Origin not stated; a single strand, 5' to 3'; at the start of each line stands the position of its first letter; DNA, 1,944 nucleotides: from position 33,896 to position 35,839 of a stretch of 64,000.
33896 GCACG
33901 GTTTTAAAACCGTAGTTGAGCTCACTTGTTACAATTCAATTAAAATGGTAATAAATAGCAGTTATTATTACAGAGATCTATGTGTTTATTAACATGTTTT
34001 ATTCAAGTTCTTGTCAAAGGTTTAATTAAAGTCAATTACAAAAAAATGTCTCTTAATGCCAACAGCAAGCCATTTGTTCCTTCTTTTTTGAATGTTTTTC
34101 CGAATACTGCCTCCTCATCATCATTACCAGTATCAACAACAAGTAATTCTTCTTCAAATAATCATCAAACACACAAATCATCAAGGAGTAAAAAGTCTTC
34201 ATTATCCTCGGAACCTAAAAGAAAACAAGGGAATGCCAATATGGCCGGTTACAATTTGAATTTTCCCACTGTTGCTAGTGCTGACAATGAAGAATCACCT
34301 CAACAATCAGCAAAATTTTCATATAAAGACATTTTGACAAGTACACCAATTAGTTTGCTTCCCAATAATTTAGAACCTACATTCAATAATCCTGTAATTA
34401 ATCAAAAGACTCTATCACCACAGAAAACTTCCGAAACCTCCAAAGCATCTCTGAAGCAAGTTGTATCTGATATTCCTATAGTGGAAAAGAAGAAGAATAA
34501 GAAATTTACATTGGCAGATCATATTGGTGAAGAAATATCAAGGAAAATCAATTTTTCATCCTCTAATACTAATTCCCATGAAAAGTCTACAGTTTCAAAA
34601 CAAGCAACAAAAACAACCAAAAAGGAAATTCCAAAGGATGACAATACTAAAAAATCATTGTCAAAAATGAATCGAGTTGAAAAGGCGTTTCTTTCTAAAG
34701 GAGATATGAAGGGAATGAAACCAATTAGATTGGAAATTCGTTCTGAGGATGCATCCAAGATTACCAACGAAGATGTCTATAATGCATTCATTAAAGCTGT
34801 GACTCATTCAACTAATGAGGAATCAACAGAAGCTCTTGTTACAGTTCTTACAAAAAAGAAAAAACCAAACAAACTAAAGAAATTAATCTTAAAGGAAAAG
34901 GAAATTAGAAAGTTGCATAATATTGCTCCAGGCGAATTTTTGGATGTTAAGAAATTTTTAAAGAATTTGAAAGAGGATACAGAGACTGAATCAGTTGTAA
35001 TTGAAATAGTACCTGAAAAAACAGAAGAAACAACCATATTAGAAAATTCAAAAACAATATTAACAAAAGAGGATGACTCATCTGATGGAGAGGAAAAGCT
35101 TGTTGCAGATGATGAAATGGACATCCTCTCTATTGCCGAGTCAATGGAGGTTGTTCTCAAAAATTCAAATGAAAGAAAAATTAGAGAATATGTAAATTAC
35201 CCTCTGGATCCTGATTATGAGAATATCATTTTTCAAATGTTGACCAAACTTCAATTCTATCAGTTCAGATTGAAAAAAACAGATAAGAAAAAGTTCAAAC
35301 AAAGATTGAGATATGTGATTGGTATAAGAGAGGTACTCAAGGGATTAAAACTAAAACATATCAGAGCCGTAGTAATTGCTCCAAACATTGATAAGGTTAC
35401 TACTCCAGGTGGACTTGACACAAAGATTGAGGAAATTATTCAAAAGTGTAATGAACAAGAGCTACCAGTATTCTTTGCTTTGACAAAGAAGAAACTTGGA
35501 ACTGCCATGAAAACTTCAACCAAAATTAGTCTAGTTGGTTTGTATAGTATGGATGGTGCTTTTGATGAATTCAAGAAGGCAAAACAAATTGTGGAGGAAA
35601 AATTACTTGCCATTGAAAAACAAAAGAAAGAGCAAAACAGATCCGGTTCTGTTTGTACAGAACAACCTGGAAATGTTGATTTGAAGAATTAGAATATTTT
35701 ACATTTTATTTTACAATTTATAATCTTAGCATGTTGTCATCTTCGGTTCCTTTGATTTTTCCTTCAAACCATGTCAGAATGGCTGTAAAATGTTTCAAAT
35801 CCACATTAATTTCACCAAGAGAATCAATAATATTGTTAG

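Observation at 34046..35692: Putative SECIS-binding protein 2: implies a selenocysteine-incorporation system in this organism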

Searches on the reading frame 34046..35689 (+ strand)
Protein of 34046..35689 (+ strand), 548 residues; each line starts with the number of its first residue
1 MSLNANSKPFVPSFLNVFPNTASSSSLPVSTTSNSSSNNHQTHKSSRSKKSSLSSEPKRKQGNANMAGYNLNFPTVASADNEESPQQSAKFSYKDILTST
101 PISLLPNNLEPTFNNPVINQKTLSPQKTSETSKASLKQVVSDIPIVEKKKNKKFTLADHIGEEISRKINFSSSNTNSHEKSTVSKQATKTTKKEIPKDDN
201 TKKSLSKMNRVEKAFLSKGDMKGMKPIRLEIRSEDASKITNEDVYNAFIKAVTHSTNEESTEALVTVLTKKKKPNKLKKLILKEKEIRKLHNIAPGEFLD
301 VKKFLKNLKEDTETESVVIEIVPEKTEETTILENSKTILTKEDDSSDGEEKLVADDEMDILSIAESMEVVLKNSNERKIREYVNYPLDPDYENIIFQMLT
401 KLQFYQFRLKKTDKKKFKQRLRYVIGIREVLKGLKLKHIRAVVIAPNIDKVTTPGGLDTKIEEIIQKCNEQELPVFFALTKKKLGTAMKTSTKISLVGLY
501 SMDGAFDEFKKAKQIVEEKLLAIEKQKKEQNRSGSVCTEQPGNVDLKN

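Call 3: search_protein_families(library=pfam, proteins=[window:34046-35689:+], max_evalue=1)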
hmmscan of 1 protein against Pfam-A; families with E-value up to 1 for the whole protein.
window:34046-35689:+ (548 aa): 1 family
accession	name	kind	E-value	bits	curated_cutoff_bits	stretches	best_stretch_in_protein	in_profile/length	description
PF01248.31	Ribosomal_L7Ae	-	5.3e-08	32.9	22.1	1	413-495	7-81/95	Ribosomal protein L7Ae/L30e/S12e/Gadd45 family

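Call 4: search_solved_structures(query=window:34046-35689:+, max_evalue=1, show_alignments=3)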
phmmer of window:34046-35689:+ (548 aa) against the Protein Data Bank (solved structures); distinct sequences matched with E-value up to 1: 2.
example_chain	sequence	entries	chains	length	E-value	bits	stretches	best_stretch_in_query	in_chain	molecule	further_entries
7zjw_B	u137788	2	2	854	5.5e-29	104.5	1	268-515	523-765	SECIS Binding Protein 2 | Selenocysteine insertion sequence-binding protein 2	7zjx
8a3w_G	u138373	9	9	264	0.18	13.8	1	409-499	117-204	60S ribosomal protein L7a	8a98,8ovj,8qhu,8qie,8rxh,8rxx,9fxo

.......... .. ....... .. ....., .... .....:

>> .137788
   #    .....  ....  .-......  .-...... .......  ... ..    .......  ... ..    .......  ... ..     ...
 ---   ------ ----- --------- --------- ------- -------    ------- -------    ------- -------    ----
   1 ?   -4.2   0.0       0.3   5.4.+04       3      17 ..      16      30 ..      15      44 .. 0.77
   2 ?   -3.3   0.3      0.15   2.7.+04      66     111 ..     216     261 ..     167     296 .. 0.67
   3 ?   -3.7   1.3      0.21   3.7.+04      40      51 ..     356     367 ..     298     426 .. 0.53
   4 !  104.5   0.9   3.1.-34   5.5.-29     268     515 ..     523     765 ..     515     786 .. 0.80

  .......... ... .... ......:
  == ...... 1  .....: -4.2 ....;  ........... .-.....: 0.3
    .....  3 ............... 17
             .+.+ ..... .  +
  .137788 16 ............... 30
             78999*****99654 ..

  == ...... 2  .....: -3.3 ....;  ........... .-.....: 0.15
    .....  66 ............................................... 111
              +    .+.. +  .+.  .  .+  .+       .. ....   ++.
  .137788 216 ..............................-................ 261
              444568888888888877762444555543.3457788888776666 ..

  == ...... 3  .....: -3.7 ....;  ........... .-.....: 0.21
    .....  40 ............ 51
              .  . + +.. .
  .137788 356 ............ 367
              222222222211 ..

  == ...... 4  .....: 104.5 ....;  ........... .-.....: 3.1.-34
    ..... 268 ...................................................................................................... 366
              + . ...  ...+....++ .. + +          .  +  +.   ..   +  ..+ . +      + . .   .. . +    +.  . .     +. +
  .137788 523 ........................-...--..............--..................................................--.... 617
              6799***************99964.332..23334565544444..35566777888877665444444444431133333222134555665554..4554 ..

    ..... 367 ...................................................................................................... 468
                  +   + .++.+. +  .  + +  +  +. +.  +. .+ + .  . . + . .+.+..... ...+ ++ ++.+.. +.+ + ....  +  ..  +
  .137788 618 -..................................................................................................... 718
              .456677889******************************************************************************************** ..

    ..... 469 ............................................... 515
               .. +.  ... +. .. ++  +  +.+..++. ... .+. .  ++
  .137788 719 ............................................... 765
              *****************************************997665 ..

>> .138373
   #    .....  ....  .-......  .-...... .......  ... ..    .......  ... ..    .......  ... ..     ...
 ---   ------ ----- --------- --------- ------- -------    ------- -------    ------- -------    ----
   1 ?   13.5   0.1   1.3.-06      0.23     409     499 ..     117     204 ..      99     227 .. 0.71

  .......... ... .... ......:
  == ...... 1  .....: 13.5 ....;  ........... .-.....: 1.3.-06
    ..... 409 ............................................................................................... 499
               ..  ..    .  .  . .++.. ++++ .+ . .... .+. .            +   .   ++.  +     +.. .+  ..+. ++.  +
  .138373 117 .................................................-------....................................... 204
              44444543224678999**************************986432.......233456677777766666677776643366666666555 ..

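Call 5: find_homologous_proteins(query=window:34046-35689:+)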
Query window:34046-35689:+ (548 aa): 4 proteins with E <= 0.001 among 8000 candidates.
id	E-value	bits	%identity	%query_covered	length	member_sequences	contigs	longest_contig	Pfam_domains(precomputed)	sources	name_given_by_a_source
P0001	0.0e+0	1013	100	88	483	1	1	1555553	PF01248.32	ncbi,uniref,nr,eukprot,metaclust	ncbi:predicted protein [Naegleria gruberi]|uniref:Predicted protein n=1 Tax=Naegleria gruberi TaxID=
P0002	1.1e-113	399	47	84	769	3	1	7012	PF01248.32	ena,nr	nr:unnamed protein product [Naegleria fowleri]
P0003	2.2e-73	266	38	94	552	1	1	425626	PF01248.32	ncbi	ncbi:hypothetical protein ABK040_015115 [Willaertia magna]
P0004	1.9e-26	111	33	46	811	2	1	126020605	PF01248.32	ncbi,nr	ncbi:selenocysteine insertion sequence-binding protein 2 isoform X2 [Sphaerodactylus townsendi]|nr:s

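Call 30: search_solved_structures(query=A2, max_evalue=1, show_alignments=2)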
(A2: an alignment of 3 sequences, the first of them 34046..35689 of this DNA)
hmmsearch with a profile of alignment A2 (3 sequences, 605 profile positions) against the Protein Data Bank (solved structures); distinct sequences matched with E-value up to 1: 1.
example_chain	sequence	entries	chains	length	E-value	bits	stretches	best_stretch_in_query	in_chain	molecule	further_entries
7zjw_B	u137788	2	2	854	6.3e-36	127.4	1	435-577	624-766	SECIS Binding Protein 2 | Selenocysteine insertion sequence-binding protein 2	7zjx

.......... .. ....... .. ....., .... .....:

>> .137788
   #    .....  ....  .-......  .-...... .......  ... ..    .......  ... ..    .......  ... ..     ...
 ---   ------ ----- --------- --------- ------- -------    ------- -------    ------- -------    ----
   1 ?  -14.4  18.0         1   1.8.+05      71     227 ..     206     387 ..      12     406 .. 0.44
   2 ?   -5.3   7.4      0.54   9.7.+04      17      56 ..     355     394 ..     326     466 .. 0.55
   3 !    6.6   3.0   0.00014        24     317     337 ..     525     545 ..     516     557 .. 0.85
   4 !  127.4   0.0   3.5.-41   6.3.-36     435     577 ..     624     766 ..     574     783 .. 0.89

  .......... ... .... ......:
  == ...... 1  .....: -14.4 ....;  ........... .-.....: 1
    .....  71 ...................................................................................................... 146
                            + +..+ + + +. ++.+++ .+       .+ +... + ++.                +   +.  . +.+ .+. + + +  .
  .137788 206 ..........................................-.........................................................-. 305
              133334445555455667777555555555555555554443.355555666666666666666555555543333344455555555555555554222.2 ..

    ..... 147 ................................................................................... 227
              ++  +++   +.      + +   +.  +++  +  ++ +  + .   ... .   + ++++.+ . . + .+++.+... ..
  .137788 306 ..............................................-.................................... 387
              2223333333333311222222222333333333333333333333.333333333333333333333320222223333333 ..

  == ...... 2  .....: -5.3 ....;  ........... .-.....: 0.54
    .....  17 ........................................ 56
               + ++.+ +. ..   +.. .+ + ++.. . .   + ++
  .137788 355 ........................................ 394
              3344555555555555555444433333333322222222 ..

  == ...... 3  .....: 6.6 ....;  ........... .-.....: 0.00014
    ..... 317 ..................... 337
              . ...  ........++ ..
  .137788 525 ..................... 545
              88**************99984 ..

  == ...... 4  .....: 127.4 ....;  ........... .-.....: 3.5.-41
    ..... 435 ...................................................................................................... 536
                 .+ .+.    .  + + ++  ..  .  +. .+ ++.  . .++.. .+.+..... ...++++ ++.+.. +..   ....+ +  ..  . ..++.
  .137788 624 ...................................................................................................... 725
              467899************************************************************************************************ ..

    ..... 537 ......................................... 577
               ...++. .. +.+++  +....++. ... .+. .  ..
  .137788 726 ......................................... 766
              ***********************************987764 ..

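Call 37: search_protein_representatives(protein=window:34046-35689:+)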
Query: 548 residues. Proteins with E-value up to 0.001 (for the whole library): 1155; up to 1e-10: 581; up to 1e-30: 7. The best 150 are listed.
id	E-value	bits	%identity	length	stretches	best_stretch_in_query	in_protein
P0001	0.0e+00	1013.2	100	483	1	66-548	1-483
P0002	3.5e-114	398.7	54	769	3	241-531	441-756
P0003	6.9e-74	265.8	43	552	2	255-527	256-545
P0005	1.1e-32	130.0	40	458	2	273-532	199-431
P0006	1.2e-31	126.5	35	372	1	255-520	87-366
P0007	2.4e-31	125.5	35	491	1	126-518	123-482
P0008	7.1e-31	124.0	40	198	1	366-538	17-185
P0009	1.3e-29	119.9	31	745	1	192-524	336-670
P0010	1.5e-29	119.6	33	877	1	268-526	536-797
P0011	2.5e-29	118.9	36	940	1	269-519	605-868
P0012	2.6e-29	118.9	37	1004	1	268-522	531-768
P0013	4.2e-29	118.2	38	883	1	363-530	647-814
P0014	5.6e-29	117.7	38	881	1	336-523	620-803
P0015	9.2e-29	117.0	35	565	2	268-525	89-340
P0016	9.7e-29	117.0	46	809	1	381-517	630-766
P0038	2.4e-25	105.8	40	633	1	374-533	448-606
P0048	3.6e-24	101.9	39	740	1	375-517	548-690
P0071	3.2e-22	95.5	39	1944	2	370-512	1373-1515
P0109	3.8e-20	88.6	33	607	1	270-517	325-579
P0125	1.5e-19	86.7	40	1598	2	369-529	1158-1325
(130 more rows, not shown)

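Call 46: list_cluster_members(proteins=[P0005, P0006, P0007, P0011, P0038, P0048, P0071, P0109, P0125, P0009])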
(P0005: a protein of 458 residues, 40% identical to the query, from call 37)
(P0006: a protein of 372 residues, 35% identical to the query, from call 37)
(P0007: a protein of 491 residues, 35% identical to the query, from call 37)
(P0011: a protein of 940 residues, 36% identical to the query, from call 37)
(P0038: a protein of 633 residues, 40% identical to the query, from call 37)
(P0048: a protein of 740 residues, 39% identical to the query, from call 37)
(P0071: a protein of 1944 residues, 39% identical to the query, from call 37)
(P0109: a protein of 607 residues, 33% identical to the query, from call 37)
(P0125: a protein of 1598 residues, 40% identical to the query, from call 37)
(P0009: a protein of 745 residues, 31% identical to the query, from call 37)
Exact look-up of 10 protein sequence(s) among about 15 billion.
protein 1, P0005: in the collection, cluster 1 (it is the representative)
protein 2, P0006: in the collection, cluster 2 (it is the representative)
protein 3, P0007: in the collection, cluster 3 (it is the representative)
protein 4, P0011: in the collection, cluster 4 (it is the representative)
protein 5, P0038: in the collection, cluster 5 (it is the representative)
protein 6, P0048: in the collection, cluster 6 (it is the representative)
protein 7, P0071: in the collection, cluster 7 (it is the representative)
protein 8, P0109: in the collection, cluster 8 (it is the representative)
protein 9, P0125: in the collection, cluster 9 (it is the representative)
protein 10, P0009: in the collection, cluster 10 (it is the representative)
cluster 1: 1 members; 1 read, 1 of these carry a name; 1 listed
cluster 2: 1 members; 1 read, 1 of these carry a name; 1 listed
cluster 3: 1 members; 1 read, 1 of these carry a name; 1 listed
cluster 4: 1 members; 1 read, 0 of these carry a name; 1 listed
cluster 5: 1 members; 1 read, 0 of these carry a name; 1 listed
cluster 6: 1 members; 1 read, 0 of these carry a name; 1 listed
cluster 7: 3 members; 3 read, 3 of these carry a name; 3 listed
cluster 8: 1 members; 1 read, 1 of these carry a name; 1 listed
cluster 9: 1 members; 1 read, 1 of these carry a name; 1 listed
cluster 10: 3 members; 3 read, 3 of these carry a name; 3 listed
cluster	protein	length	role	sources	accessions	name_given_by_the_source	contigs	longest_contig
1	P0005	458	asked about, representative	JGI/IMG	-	selenocysteine insertion sequence-binding protein 2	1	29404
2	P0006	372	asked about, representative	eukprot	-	GILK01009984.1.p1 GENE.GILK01009984.1~~GILK01009984.1.p1 ORF type:complete len:406 ...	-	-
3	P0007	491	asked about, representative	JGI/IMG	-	ribosomal protein L7Ae-like RNA K-turn-binding protein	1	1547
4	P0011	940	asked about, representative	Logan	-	-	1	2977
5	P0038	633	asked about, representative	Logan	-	-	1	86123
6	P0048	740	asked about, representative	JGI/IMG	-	-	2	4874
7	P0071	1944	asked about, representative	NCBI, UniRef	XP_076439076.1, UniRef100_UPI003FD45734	uncharacterized protein LOC143277972 isoform X3 [Babylonia areolata] | uncharacterized protein LOC143277972 isoform X3 n=1 Tax=Babylonia areolata TaxID=304850 ...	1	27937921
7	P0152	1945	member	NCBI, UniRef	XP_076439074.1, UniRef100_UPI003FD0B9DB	uncharacterized protein LOC143277972 isoform X1 [Babylonia areolata] | uncharacterized protein LOC143277972 isoform X1 n=1 Tax=Babylonia areolata TaxID=304850 ...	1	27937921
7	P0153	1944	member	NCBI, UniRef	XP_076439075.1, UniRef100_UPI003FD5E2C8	uncharacterized protein LOC143277972 isoform X2 [Babylonia areolata] | uncharacterized protein LOC143277972 isoform X2 n=1 Tax=Babylonia areolata TaxID=304850 ...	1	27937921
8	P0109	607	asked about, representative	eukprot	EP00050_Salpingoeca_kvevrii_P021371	m.109769 g.109769 ORF g.109769 m.109769 type:complete len:608 (-) ...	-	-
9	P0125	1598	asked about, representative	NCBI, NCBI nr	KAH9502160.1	hypothetical protein Btru_070284 [Bulinus truncatus]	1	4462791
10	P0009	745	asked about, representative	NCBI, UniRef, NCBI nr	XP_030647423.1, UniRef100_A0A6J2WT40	selenocysteine insertion sequence-binding protein 2 isoform X2 [Chanos chanos] | Selenocysteine insertion sequence-binding protein 2 isoform X2 n=1 Tax=Chanos chanos ...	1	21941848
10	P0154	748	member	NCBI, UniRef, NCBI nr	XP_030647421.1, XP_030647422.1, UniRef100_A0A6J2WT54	selenocysteine insertion sequence-binding protein 2 isoform X1 [Chanos chanos] | Selenocysteine insertion sequence-binding protein 2 isoform X1 n=1 Tax=Chanos chanos ...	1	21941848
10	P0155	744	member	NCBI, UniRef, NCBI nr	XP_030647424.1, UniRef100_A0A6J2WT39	selenocysteine insertion sequence-binding protein 2 isoform X3 [Chanos chanos] | Selenocysteine insertion sequence-binding protein 2 isoform X3 n=1 Tax=Chanos chanos ...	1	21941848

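Call 54: predict_structure(alignment_id=A1)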
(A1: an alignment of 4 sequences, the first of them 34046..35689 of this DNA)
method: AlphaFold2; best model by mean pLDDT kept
length: 548 residues; sequences in the alignment: 4
mean_pLDDT: 42.5   pTM: 0.21
mean pLDDT of the five models: 42.5, 39.9, 37.6, 36.3, 34.7
residues with pLDDT >= 90: 0; 70-90: 52; 50-70: 98; < 50: 398
segments of 3 or more residues with pLDDT < 50: 1-7, 9-205, 218-222, 255-270, 312-388, 421-462, 471-505, 534-548
pLDDT, mean of each block of 10 residues (from residue 1): 41 35 31 32 32 30 30 31 35 42 33 31 29 31 34 42 34 30 28 32 50 51 58 73 76 46 30 72 84 79 75 35 30 26 27 32 33 30 38 55 58 61 39 34 34 40 50 38 43 34 48 57 61 43 34
secondary structure, 60 per line:
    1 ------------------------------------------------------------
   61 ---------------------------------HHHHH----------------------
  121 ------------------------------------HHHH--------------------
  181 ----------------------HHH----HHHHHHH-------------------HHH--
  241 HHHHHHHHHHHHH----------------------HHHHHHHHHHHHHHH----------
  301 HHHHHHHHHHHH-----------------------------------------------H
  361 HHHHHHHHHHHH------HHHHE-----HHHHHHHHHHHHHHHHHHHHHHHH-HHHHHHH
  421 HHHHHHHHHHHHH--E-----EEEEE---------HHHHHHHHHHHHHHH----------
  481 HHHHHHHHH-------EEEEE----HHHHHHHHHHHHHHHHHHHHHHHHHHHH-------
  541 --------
elements in order: H94-98 H157-160 H210-216 H241-253 H276-290 H301-312 H360-372 H379-382 H389-412 H414-433 E442-446 H456-470 H481-489 E497-501 H506-533

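Call 67: find_encoding_contigs(protein=P0001, flank=3000, max_places=2)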
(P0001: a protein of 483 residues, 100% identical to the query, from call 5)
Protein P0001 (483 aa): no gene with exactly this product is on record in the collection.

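Call 68: find_encoding_contigs(protein=P0003, flank=6000, max_places=2)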
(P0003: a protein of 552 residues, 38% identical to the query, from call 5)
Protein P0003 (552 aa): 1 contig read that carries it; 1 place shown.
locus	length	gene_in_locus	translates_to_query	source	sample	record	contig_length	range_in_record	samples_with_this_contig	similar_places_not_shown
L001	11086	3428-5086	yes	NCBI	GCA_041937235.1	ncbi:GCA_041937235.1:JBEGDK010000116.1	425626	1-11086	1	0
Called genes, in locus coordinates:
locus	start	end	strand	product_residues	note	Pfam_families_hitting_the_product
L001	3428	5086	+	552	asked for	PF01248:Ribosomal_L7Ae (weak)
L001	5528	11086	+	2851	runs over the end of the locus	PF07974:EGF_2 (faint), PF23106:EGF_Teneurin (faint), PF23301:EGF_PEAR1L (faint), PF25024:EGF_TEN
